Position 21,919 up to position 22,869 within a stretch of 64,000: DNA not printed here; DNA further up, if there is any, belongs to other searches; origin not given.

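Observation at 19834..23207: IS-split four-gene module centred on an orphan ClpP-like protease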

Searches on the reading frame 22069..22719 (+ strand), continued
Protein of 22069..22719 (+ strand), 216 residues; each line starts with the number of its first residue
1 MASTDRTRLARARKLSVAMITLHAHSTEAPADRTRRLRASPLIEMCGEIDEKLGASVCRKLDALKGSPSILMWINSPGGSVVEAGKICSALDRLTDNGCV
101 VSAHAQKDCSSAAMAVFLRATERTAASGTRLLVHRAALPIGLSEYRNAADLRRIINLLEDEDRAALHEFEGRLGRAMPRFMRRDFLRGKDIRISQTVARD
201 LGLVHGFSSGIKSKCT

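Call 35: find_related_loci(query=A2, collection=viral_contigs, flank=10000)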
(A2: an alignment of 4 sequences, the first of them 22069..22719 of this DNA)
Query A2 (216 aa) in viral_contigs; peptide patterns used: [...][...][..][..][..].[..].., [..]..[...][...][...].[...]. (x = any residue, [..] = any of these).
600 stretches matched a pattern (row limit reached: there are more); 134 encode a relative of the query (tblastn E <= 1e-3); the best 80 are kept; 80 distinct loci.
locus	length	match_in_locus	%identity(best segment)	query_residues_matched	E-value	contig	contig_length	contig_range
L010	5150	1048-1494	30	49-204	1e-10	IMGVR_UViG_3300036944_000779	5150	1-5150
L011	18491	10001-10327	29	59-181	5e-10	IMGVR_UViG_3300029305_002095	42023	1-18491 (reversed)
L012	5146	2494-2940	28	49-204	8e-10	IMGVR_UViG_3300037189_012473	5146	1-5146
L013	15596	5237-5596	25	59-192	1e-9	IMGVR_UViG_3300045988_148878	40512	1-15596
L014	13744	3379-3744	32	49-174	9e-10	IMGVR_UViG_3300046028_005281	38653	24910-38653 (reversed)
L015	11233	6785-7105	30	72-192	1e-9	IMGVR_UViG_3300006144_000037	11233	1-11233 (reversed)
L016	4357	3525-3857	26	59-183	2e-9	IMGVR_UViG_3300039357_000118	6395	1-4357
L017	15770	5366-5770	25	46-192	4e-9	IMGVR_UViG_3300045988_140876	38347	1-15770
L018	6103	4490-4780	31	59-158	9e-9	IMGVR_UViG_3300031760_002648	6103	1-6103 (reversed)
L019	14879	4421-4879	26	50-215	1e-8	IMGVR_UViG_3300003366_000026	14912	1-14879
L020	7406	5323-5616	33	60-158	8e-8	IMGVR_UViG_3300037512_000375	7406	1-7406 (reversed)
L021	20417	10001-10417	28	60-203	9e-8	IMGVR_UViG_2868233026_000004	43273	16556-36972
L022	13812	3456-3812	23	61-192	1e-7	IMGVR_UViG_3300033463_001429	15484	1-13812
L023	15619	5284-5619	25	59-183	1e-7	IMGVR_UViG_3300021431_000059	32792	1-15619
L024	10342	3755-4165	29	59-203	1e-7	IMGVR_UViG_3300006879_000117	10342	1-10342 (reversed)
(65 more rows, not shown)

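Call 36: find_related_loci(query=A2, collection=metagenome_contigs, flank=10000)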
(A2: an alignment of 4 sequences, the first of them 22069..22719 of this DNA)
Query A2 (216 aa) in metagenome_contigs; peptide patterns used: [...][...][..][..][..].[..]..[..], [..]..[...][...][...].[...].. (x = any residue, [..] = any of these).
600 stretches matched a pattern (row limit reached: there are more); 20 encode a relative of the query (tblastn E <= 1e-3); 20 distinct loci.
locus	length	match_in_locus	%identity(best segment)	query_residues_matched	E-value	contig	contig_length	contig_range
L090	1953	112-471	26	59-192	2e-11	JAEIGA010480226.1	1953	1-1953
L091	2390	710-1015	30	44-158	8e-9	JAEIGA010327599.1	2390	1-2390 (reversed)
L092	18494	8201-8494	28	55-159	5e-7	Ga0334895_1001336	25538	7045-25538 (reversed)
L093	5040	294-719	29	17-157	7e-7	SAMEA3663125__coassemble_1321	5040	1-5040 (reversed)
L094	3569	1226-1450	29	57-134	3e-6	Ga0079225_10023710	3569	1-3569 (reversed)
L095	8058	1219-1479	29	32-121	9e-6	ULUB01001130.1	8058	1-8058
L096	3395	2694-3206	24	29-204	9e-6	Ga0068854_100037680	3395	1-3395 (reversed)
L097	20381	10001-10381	24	17-141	1e-5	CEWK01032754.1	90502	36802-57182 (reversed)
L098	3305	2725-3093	27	28-152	1e-5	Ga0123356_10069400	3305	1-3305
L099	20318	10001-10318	30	35-141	2e-5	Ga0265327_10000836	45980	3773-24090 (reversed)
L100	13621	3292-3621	27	28-135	2e-5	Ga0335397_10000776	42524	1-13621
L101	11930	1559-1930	25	17-141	1e-5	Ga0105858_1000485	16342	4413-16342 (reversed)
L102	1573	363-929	27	17-199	1e-5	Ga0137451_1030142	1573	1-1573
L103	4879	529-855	27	32-135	2e-5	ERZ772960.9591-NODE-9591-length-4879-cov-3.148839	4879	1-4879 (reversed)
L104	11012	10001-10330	25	28-135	3e-5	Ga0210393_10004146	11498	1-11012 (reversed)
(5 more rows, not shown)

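Call 37: find_encoding_contigs(protein=P0007, flank=10000, max_places=3)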
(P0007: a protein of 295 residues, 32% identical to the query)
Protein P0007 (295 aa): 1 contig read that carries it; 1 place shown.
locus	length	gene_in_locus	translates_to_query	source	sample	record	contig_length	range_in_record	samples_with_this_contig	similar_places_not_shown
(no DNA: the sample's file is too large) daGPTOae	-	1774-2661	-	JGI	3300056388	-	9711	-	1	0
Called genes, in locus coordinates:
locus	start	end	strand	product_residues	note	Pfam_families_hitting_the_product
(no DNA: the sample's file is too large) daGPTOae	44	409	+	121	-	-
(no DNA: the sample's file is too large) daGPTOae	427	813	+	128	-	-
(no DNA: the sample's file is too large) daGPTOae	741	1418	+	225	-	-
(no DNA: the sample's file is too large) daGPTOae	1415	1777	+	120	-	-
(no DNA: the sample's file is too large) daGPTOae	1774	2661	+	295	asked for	PF00574:CLP_protease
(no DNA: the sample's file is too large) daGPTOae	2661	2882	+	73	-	-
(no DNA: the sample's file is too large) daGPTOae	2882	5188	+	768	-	PF20155:TMP_3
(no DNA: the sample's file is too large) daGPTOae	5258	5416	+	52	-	-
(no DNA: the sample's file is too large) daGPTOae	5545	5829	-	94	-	-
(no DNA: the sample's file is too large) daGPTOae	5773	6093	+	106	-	-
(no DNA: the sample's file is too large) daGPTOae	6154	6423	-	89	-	-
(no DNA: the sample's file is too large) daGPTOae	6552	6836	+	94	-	PF07369:DUF1488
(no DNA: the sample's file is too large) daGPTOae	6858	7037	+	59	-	-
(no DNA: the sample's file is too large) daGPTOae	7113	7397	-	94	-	-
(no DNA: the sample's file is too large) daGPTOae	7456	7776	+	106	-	-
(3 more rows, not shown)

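Call 38: find_encoding_contigs(protein=P0008, flank=10000, max_places=3)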
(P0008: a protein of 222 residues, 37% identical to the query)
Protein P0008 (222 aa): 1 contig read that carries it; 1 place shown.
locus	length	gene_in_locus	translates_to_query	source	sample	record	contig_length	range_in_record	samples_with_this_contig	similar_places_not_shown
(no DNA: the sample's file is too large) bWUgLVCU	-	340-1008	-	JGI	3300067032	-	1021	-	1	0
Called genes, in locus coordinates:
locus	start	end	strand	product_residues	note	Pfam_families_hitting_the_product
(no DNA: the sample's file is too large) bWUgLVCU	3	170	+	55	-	?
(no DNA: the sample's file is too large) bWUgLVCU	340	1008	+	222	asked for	PF00574:CLP_protease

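Call 39: find_encoding_contigs(protein=P0010, flank=10000, max_places=3)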
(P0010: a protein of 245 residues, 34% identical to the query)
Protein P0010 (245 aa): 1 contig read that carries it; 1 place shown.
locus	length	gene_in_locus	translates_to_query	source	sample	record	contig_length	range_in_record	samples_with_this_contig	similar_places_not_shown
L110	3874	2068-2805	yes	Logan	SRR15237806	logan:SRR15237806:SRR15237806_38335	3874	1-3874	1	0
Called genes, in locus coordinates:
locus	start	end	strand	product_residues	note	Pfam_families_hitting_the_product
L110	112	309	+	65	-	-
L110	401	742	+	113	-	-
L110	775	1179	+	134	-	-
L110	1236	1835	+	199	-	-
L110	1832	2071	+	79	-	-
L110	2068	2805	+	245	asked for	-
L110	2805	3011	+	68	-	-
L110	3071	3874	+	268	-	?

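Call 58: search_protein_families(library=pfam, proteins=[L004:327-644:+, L004:657-944:+, L004:950-1327:+, L004:1407-1976:+, L004:1955-2311:+, L004:2999-3229:+, L004:3226-3429:+, L004:3765-4064:+, L004:4373-5041:+, L110:3071-3874:+], max_evalue=0.05)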
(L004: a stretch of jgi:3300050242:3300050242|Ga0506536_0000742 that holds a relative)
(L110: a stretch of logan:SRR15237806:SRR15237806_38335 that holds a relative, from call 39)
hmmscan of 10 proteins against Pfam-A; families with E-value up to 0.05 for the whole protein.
L004:327-644:+ (105 aa): 1 family
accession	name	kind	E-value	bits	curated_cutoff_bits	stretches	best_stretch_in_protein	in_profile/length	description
PF05119.17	Terminase_4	-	5.1e-07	30.5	24.7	1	13-89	3-83/98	Phage terminase, small subunit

L004:657-944:+ (95 aa): 0 families

L004:950-1327:+ (125 aa): 0 families

L004:1407-1976:+ (189 aa): 1 family
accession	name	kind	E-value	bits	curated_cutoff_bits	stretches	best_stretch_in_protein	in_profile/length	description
PF09121.15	Tower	-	0.038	14.5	25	0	106-128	1-22/42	Tower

L004:1955-2311:+ (118 aa): 0 families

L004:2999-3229:+ (76 aa): 1 family
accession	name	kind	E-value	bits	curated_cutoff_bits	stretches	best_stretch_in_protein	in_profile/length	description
PF20915.2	VPg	-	0.046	14.1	27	0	10-32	30-52/61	Viral genome-linked protein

L004:3226-3429:+ (67 aa): 0 families

L004:3765-4064:+ (99 aa): 0 families

L004:4373-5041:+ (222 aa): 0 families

L110:3071-3874:+ (268 aa): 1 family
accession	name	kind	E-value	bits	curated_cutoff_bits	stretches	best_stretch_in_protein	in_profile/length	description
PF10145.14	PhageMin_Tail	-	3.9e-10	40.4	33.2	1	156-263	98-201/201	Phage-related minor tail protein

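Call 59: search_protein_families(library=phrogs, proteins=[L004:327-644:+, L004:657-944:+, L004:950-1327:+, L004:1407-1976:+, L004:1955-2311:+, L004:2999-3229:+, L004:3226-3429:+, L004:3765-4064:+, L004:4373-5041:+, L110:3071-3874:+], max_evalue=0.05)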
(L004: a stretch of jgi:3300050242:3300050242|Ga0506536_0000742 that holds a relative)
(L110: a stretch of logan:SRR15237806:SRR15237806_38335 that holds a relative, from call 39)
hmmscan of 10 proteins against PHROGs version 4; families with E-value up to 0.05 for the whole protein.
L004:327-644:+ (105 aa): 2 families
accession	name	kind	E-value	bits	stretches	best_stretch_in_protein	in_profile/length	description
phrog_83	-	head and packaging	8.7e-12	46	1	1-89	82-173/246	terminase small subunit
phrog_1496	-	head and packaging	0.0046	17.8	1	2-99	7-115/137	terminase small subunit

L004:657-944:+ (95 aa): 0 families

L004:950-1327:+ (125 aa): 0 families

L004:1407-1976:+ (189 aa): 0 families

L004:1955-2311:+ (118 aa): 0 families

L004:2999-3229:+ (76 aa): 0 families

L004:3226-3429:+ (67 aa): 0 families

L004:3765-4064:+ (99 aa): 0 families

L004:4373-5041:+ (222 aa): 0 families

L110:3071-3874:+ (268 aa): 20 families
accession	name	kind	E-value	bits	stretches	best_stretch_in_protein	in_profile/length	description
phrog_13338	-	unknown function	4.2e-29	102.4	1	121-267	24-173/903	-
phrog_8125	-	tail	5.3e-22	79.6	1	121-263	58-202/578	tail length tape measure protein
phrog_2276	-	tail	1.9e-18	67.5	1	46-266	62-211/673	tail length tape measure protein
phrog_8462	-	tail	4.9e-18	66.2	1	106-266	28-184/672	tail length tape measure protein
phrog_12506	-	tail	6.3e-14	53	1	135-252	41-155/218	tail length tape measure protein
phrog_9483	-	tail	6.6e-14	52.3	1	151-267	62-176/657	tail length tape measure protein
phrog_2854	-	tail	2e-11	44.3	1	95-223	16-149/855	tail length tape measure protein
phrog_3824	-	unknown function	7.3e-11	42.7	1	3-248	4-174/750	-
phrog_9388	-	unknown function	1e-08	35.4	1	127-258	31-157/615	-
phrog_3981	-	tail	1.5e-06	28.6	1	102-265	14-164/584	tail length tape measure protein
phrog_5493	-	tail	1.6e-05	24.4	1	211-266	243-297/1102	tail length tape measure protein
phrog_4704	-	tail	8.5e-05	22.4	0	3-118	6-109/625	tail length tape measure protein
phrog_33680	-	unknown function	0.00034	19.8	1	140-267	303-429/726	-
phrog_1533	-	tail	0.0023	16.5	1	211-266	426-486/1688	tail length tape measure protein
phrog_33360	-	tail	0.0042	16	1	154-264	401-512/1239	tail length tape measure protein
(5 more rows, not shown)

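Call 61: search_protein_families(library=phrogs, proteins=[L003:4379-4696:+, L003:4729-5214:+, L003:5320-5538:+, L003:6161-6550:+, L003:6612-6884:+, L003:6947-7306:+, L009:1399-1731:+, L009:1789-2448:+, L110:401-742:+, L110:1832-2071:+], max_evalue=0.05)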
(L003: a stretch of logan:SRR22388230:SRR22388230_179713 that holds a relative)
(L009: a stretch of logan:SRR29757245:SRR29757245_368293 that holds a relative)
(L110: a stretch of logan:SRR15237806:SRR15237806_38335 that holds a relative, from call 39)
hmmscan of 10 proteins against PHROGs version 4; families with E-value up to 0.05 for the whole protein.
L003:4379-4696:+ (105 aa): 0 families

L003:4729-5214:+ (161 aa): 2 families
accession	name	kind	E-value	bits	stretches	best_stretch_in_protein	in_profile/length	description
phrog_770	-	other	0.00044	19.9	1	5-115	326-427/668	DNA transfer protein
phrog_3534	-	unknown function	0.0099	16.9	1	24-92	48-99/117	-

L003:5320-5538:+ (72 aa): 0 families

L003:6161-6550:+ (129 aa): 0 families

L003:6612-6884:+ (90 aa): 0 families

L003:6947-7306:+ (119 aa): 0 families

L009:1399-1731:+ (110 aa): 0 families

L009:1789-2448:+ (219 aa): 0 families

L110:401-742:+ (113 aa): 1 family
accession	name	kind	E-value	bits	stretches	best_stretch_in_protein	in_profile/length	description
phrog_14562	-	unknown function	0.049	15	0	14-38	10-34/60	-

L110:1832-2071:+ (79 aa): 0 families

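Call 69: list_cluster_members(proteins=[L002:5568-6035:+, L111:5236-5688:+, L110:775-1179:+, L003:4379-4696:+, L002:7269-7487:+, L111:6938-7156:+, L001:979-1239:+, L003:6161-6550:+, L003:5320-5538:+, L111:6311-6922:+])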
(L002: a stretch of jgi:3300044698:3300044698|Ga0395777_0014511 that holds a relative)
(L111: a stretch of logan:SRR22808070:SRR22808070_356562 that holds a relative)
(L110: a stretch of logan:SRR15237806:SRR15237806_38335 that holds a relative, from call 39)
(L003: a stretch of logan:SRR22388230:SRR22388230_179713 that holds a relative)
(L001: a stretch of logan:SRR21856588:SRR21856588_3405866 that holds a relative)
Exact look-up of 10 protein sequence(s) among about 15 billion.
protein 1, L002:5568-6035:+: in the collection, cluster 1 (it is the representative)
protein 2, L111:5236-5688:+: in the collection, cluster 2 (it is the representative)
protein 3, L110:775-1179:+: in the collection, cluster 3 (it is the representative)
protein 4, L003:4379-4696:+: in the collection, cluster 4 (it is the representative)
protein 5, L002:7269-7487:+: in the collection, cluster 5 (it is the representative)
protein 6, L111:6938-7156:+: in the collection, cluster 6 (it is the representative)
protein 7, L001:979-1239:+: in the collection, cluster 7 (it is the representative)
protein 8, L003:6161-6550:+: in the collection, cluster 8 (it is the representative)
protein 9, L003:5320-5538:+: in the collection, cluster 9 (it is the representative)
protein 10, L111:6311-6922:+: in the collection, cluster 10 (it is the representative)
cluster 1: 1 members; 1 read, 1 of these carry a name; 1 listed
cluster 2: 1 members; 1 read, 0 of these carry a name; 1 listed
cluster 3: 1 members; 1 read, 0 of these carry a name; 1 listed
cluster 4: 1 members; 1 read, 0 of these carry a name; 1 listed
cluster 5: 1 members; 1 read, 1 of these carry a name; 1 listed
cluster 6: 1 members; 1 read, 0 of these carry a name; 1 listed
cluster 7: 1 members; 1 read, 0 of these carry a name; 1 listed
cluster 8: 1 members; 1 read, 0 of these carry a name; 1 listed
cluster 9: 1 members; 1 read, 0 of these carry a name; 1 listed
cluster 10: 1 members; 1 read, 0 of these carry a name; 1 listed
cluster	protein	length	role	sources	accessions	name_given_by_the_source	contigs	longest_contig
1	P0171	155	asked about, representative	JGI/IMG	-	hypothetical protein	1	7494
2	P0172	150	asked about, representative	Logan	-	-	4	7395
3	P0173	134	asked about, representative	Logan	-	-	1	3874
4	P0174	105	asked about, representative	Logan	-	-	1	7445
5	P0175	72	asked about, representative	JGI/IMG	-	hypothetical protein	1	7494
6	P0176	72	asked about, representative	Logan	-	-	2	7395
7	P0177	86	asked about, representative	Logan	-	-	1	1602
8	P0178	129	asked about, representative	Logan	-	-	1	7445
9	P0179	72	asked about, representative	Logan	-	-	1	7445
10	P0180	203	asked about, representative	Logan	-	-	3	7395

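Call 92: find_encoding_contigs(protein=P0152, flank=10000, max_places=2)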
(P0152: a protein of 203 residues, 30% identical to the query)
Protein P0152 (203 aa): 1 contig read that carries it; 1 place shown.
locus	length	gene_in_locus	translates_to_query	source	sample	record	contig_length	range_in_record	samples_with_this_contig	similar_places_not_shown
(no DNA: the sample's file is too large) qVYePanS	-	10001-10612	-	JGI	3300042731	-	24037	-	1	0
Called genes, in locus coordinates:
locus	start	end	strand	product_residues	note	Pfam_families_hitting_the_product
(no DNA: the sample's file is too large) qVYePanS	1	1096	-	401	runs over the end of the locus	PF01595:CNNM, PF00571:CBS (faint), PF03471:CorC_HlyC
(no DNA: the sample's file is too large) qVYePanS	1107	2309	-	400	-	PF01595:CNNM, PF03471:CorC_HlyC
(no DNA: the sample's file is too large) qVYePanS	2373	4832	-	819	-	PF02861:Clp_N, PF00004:AAA, PF17871:AAA_lid_9, PF00158:Sigma54_activat, PF07724:AAA_2, PF00004:AAA, PF07728:AAA_5, PF10431:ClpB_D2-small, +10 more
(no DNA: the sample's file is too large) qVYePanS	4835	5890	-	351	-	PF00217:ATP-gua_Ptrans, PF27454:McsB_C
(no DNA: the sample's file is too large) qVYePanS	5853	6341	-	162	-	PF02151:UVR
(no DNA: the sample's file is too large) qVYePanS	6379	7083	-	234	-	PF00005:ABC_tran, PF02463:SMC_N (faint), PF13304:AAA_21 (faint)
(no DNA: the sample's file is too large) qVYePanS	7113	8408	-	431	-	PF12704:MacB_PCD, PF02687:FtsX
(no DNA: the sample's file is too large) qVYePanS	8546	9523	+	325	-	PF16240:DUF4899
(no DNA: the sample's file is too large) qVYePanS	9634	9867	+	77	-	-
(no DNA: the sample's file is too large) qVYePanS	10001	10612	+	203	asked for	PF00574:CLP_protease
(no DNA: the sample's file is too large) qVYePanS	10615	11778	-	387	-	PF12844:HTH_19, PF13413:HTH_25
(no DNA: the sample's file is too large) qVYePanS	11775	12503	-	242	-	PF03548:LolA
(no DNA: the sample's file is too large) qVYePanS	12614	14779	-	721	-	PF13491:FtsK_4TM, PF17854:FtsK_alpha, PF01580:FtsK_SpoIIIE, PF01935:DUF87 (faint), PF12846:AAA_10 (faint), PF09397:FtsK_gamma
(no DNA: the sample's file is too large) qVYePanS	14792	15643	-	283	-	PF02673:BacA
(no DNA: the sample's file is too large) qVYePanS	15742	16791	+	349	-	-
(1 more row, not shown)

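Call 93: find_encoding_contigs(protein=P0012, flank=10000, max_places=2)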
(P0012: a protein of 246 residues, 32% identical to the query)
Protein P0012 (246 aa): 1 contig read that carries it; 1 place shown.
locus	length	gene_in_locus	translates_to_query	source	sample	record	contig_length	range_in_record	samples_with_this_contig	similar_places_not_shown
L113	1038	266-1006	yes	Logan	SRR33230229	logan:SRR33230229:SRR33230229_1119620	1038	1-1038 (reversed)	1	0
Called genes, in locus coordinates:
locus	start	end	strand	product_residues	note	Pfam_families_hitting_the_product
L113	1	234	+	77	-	?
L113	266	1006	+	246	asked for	PF00574:CLP_protease (weak)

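Call 95: search_protein_families(library=pfam, proteins=[L009:1-204:+, L009:168-485:+, L009:482-943:+, L009:940-1389:+, L009:1399-1731:+, L009:1789-2448:+, L110:112-309:+, L110:401-742:+, L110:1832-2071:+, L110:2805-3011:+], max_evalue=0.05)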
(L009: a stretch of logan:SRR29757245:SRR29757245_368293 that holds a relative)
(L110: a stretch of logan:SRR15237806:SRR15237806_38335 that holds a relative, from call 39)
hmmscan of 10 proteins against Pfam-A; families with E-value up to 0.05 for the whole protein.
L009:1-204:+ (67 aa): 0 families

L009:168-485:+ (105 aa): 0 families

L009:482-943:+ (153 aa): 0 families

L009:940-1389:+ (149 aa): 2 families
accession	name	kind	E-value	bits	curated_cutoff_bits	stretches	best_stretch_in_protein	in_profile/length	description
PF14369.11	Zn_ribbon_19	-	0.0063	17.1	30.8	0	56-68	19-32/35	zinc-ribbon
PF22811.2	Zn_ribbon_NrdR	-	0.044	14.2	27.2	1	93-111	21-39/42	Transcriptional repressor NrdR-like, N-terminal domain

L009:1399-1731:+ (110 aa): 3 families
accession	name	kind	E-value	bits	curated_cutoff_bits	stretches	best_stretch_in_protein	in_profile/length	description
PF05347.21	Complex1_LYR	-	0.0013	19.1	24.8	1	69-105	2-38/59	Complex 1 protein (LYR family)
PF06299.18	DUF1045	-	0.021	15.2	24.3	1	24-101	7-84/159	Protein of unknown function (DUF1045)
PF06029.17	AlkA_N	-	0.028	15.1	26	1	50-100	48-98/118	AlkA N-terminal domain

L009:1789-2448:+ (219 aa): 0 families

L110:112-309:+ (65 aa): 0 families

L110:401-742:+ (113 aa): 0 families

L110:1832-2071:+ (79 aa): 0 families

L110:2805-3011:+ (68 aa): 0 families
